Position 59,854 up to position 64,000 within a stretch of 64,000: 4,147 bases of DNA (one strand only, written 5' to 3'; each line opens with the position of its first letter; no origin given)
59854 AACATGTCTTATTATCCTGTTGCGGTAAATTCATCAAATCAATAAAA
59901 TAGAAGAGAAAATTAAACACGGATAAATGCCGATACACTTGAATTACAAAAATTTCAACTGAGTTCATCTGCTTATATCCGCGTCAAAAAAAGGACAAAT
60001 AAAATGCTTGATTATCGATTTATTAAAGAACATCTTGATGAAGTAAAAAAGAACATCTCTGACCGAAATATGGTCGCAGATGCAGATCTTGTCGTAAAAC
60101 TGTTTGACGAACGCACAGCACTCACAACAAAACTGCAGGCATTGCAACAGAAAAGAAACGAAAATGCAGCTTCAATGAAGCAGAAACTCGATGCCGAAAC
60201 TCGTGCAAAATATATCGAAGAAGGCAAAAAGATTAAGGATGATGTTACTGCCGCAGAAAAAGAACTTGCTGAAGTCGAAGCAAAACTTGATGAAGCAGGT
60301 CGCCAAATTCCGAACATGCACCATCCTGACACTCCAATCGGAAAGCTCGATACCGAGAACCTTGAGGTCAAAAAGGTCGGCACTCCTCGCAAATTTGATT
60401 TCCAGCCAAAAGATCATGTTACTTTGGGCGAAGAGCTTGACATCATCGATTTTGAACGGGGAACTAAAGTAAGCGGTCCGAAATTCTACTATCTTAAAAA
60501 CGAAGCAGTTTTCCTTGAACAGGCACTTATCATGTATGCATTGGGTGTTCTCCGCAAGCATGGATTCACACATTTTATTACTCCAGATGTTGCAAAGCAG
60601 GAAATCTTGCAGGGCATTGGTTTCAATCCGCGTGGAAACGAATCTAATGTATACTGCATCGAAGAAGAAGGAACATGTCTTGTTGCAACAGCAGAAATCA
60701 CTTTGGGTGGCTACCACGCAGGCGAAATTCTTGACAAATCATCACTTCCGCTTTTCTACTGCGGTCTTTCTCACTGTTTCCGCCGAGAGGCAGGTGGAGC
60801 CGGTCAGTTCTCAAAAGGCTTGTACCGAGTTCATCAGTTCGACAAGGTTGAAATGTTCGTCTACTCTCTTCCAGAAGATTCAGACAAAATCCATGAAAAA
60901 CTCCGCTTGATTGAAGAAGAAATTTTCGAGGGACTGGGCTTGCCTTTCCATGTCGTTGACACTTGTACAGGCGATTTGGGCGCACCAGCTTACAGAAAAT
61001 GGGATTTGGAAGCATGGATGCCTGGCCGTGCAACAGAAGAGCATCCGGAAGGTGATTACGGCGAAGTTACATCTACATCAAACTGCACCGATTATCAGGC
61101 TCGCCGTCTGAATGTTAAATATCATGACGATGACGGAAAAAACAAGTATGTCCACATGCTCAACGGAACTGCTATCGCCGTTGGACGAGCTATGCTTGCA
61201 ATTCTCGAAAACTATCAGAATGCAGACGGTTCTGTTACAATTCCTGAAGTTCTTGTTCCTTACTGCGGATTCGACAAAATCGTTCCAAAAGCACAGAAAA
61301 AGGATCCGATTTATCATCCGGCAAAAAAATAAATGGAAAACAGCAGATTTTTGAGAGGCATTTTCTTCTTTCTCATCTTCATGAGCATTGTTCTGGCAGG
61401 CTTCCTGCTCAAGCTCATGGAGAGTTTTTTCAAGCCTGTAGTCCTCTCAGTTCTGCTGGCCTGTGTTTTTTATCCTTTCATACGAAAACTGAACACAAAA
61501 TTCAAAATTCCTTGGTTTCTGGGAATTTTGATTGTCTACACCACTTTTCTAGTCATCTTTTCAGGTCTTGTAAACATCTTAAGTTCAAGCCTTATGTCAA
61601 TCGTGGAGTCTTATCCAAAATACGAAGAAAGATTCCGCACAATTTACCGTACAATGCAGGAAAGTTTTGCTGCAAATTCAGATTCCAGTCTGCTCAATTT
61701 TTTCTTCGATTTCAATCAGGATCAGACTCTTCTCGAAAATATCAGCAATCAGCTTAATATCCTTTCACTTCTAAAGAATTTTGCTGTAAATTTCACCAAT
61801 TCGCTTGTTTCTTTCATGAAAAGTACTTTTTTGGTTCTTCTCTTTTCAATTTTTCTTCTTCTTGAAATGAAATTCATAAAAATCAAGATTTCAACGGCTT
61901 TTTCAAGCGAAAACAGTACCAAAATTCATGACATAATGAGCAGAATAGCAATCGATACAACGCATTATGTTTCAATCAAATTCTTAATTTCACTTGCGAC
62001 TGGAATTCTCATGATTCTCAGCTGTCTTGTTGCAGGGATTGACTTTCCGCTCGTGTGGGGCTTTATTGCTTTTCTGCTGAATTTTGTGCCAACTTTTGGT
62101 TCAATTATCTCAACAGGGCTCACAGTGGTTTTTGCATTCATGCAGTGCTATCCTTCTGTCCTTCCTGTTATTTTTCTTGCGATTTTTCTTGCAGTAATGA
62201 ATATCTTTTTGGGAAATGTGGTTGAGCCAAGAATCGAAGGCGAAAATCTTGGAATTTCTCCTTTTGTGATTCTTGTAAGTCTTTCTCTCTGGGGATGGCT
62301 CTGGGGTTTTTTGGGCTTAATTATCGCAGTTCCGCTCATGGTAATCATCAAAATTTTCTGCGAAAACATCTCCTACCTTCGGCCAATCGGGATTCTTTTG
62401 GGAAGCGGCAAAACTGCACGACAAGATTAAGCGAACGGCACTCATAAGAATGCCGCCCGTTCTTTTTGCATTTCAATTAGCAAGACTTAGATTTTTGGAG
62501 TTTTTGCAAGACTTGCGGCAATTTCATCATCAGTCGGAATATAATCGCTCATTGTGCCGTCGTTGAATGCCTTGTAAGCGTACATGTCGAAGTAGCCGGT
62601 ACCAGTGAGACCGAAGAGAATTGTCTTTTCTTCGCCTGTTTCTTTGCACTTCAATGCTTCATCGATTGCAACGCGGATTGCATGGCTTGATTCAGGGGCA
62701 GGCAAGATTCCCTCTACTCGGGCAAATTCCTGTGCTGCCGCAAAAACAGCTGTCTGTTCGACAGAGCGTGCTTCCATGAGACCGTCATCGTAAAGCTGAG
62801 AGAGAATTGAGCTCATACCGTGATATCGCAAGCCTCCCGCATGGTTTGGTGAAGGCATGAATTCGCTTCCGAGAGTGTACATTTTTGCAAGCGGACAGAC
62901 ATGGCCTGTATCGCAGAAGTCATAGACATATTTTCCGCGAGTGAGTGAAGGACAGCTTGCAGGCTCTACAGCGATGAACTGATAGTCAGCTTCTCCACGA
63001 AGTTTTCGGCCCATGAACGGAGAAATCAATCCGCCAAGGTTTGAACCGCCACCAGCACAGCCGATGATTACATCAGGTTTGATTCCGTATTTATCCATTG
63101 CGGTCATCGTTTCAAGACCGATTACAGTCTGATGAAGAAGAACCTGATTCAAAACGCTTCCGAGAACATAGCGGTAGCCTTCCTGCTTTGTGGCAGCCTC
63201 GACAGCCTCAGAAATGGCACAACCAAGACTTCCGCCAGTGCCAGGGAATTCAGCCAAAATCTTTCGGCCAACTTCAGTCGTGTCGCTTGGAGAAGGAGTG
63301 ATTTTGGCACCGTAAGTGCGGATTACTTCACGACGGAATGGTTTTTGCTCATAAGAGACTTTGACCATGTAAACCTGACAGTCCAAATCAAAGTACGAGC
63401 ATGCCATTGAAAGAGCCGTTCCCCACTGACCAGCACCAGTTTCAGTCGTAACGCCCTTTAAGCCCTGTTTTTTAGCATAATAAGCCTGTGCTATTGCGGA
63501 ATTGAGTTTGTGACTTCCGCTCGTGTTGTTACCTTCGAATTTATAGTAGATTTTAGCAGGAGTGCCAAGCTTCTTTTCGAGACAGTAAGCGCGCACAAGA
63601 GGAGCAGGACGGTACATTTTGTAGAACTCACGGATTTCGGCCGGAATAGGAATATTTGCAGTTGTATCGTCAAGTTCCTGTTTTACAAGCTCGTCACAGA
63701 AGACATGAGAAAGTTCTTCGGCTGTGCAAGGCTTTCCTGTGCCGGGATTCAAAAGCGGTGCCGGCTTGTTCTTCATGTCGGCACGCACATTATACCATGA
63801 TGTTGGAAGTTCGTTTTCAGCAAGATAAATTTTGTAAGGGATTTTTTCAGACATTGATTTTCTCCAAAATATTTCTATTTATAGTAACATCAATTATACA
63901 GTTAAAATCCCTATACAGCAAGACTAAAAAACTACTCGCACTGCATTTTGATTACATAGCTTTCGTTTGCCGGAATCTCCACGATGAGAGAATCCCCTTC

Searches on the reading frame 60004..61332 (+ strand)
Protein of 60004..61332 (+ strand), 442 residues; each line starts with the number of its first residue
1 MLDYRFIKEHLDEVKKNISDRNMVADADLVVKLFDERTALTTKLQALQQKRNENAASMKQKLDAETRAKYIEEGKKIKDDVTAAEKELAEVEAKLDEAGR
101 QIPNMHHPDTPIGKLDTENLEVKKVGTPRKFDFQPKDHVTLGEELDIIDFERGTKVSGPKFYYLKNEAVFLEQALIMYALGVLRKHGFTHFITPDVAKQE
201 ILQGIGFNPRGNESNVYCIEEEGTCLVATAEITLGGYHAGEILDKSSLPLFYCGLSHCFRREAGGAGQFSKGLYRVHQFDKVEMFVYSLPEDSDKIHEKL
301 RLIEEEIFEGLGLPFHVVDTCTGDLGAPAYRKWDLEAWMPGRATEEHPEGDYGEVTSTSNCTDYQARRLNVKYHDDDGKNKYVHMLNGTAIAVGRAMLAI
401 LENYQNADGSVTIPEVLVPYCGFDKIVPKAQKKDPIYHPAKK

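Call 8: search_protein_families(library=pfam, proteins=[window:60004-61332:+], max_evalue=0.01)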
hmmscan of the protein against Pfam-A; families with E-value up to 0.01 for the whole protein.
window:60004-61332:+ (442 aa): 3 families
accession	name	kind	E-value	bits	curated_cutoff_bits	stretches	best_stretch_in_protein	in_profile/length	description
PF00587.30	tRNA-synt_2b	-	2.5e-32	112.8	29.3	1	222-404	9-179/179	tRNA synthetase class II core domain (G, H, P, S and T)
PF02403.27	Seryl_tRNA_N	-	2.5e-21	76.4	28.2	1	1-105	1-107/108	Seryl-tRNA synthetase N-terminal domain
PF14703.12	PHM7_cyt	-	0.0053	17.4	27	1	7-102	19-117/174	Cytosolic domain of 10TM putative phosphate transporter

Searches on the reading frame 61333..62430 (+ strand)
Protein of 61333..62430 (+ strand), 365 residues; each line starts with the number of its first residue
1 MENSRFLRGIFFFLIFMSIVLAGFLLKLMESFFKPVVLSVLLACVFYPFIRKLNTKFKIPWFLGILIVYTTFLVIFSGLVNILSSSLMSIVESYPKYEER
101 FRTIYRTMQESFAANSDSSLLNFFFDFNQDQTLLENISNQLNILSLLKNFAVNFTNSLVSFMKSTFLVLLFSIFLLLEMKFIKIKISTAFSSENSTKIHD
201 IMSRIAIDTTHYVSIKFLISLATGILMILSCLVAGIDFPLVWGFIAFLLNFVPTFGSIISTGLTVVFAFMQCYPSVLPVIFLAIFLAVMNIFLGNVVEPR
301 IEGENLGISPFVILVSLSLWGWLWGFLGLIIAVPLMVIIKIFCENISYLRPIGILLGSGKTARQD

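Call 8: search_protein_families(library=pfam, proteins=[window:61333-62430:+], max_evalue=0.01)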
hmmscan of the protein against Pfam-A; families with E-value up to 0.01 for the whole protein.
window:61333-62430:+ (365 aa): 1 family
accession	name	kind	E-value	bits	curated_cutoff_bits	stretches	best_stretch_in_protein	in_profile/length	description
PF01594.21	AI-2E_transport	-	3.7e-55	187.8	34.3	1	13-346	2-326/327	AI-2E family transporter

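Call 9: search_protein_families(library=ncbifam, proteins=[window:61333-62430:+], max_evalue=0.01)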
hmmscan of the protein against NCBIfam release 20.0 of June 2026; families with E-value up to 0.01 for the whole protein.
window:61333-62430:+ (365 aa): 3 families
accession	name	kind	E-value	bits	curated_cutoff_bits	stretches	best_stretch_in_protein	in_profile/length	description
NF008930.0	PRK12287.1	subfamily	4.7e-40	138.2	318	1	13-358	16-340/344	AI-2E family transporter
TIGR02872.1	spore_ytvI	equivalog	4.5e-27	95.4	198.15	1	14-343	4-336/341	sporulation integral membrane protein YtvI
NF045801.1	efflux_ABUW_0982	equivalog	5.8e-09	35.4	675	1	5-343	4-340/392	chloramphenicol efflux transporter CxpE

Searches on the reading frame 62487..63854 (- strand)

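Call 8: search_protein_families(library=pfam, proteins=[window:62487-63854:-], max_evalue=0.01)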
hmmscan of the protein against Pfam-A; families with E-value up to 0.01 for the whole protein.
window:62487-63854:- (455 aa): 1 family
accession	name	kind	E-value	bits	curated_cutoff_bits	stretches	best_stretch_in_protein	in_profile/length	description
PF00291.31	PALP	-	3.1e-41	142.1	35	1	81-418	5-295/295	Pyridoxal-phosphate dependent enzyme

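Call 9: search_protein_families(library=ncbifam, proteins=[window:62487-63854:-], max_evalue=0.01)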
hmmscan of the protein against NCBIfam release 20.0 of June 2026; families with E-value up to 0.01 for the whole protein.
window:62487-63854:- (455 aa): 25 families
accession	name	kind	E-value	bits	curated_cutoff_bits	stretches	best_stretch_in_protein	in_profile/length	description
NF009057.0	PRK12391.1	equivalog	1.6e-204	679.5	366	1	7-445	4-440/441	TrpB-like pyridoxal phosphate-dependent enzyme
TIGR01415.1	trpB_rel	hypoth_equivalog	1.3e-175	584.2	518.85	1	16-430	1-415/419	TrpB-like pyridoxal phosphate-dependent enzyme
TIGR00263.1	trpB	equivalog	1e-41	143.3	392.45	1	69-425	34-379/385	tryptophan synthase subunit beta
NF010376.0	PRK13803.1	equivalog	4.8e-40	138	819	1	73-432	248-596/600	bifunctional phosphoribosylanthranilate isomerase/tryptophan synthase subunit beta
NF010375.0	PRK13802.1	equivalog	1.4e-27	96.1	1386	1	81-426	324-668/695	bifunctional indole-3-glycerol phosphate synthase/tryptophan synthase subunit beta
NF004996.0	PRK06381.1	equivalog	4.2e-14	52.3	266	1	84-190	16-117/319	threonine synthase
TIGR01139.1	cysK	equivalog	6.3e-10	38.8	350.95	1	85-413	9-282/298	cysteine synthase A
NF040741.1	ornith_OrtB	equivalog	6.8e-10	38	550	1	95-161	77-142/464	2-amino-4-oxopentanoate thiolase subunit OrtB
NF005292.0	PRK06815.1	equivalog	2.2e-09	36.8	371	1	80-305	18-211/320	threonine/serine dehydratase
TIGR01136.1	cysKM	subfamily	2.5e-09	36.9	344.15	1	84-407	8-279/299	cysteine synthase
NF008735.0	PRK11761.1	equivalog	5.7e-09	35.6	413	1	84-191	13-118/296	cysteine synthase CysM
TIGR02079.1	THD1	equivalog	6.5e-09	35.1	440.55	1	76-306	9-212/410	threonine ammonia-lyase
TIGR03945.1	PLP_SbnA_fam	equivalog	3.7e-08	32.8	349.95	1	98-185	20-107/304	2,3-diaminopropionate biosynthesis protein SbnA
NF006390.0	PRK08639.1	equivalog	5.3e-08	32.3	421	1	77-306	19-220/418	threonine ammonia-lyase IlvA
NF006094.0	PRK08246.1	subfamily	8.5e-08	31.9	331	1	82-306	22-208/310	serine/threonine dehydratase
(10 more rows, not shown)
